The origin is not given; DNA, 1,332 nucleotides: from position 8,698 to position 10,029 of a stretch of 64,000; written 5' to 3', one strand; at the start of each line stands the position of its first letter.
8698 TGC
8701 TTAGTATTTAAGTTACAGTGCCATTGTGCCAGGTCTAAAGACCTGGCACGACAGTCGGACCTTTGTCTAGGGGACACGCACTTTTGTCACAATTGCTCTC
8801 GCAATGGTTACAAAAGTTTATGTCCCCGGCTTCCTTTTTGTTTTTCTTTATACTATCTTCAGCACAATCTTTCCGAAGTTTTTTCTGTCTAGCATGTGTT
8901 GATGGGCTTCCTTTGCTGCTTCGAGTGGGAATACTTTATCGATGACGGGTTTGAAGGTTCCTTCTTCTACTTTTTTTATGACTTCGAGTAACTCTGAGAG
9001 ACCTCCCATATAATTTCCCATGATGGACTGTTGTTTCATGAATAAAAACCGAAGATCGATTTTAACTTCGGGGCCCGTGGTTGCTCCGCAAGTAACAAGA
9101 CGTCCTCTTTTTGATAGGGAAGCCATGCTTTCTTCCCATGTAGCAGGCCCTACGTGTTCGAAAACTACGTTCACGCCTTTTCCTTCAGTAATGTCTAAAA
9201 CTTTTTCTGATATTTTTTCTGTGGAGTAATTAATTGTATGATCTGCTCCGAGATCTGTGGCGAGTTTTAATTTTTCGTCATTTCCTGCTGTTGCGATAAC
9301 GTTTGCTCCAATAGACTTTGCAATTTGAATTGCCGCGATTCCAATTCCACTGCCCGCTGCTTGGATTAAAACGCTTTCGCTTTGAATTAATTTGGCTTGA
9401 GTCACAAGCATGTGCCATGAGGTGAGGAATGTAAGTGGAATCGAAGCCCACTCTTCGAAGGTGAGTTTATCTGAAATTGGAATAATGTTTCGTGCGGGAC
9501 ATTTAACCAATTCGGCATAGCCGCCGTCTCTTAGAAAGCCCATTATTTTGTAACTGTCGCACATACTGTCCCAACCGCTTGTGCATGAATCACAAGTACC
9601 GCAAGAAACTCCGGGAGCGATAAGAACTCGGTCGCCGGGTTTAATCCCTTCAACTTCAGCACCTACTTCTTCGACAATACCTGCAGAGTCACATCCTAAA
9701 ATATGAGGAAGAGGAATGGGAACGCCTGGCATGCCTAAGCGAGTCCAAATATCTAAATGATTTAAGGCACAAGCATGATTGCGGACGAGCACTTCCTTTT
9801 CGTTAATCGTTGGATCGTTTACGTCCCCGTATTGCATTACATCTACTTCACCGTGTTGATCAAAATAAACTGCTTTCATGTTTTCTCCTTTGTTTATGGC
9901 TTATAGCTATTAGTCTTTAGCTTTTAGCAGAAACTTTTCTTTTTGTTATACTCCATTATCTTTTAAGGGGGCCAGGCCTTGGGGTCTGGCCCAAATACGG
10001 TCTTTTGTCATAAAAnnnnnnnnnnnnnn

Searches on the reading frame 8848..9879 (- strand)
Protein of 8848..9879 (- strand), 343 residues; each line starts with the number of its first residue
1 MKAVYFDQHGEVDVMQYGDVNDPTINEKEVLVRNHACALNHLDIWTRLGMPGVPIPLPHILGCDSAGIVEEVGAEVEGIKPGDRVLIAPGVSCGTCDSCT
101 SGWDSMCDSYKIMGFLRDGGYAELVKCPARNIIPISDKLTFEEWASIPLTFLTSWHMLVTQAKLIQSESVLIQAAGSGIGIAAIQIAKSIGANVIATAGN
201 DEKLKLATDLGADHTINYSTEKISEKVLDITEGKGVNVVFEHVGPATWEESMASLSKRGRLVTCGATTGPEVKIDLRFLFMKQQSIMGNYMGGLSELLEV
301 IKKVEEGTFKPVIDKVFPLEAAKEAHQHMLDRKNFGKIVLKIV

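Call 10: search_protein_families(library=pfam, proteins=[window:8848-9879:-])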
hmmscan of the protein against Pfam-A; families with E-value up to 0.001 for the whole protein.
window:8848-9879:- (343 aa): 3 families
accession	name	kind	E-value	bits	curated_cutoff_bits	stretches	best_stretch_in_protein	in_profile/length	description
PF00107.32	ADH_zinc_N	-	1.9e-36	125.3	31.8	1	178-304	1-127/129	Zinc-binding dehydrogenase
PF08240.17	ADH_N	-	1.4e-27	96.4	23.5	1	27-137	2-104/104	Alcohol dehydrogenase GroES-like domain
PF13602.12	ADH_zinc_N_2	-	1.4e-24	88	27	1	210-340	1-134/134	Zinc-binding dehydrogenase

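Call 21: find_encoding_contigs(protein=window:8848-9879:-, flank=10000, max_places=4)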
Protein window:8848-9879:- (343 aa): 1 contig read that carries it; 1 place shown.
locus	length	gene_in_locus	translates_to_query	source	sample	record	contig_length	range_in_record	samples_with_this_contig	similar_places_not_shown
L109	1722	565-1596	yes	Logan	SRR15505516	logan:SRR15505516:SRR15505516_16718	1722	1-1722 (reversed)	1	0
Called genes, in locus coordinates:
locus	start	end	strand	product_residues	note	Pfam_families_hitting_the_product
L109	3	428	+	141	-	?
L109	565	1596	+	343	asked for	PF08240:ADH_N, PF00107:ADH_zinc_N, PF13602:ADH_zinc_N_2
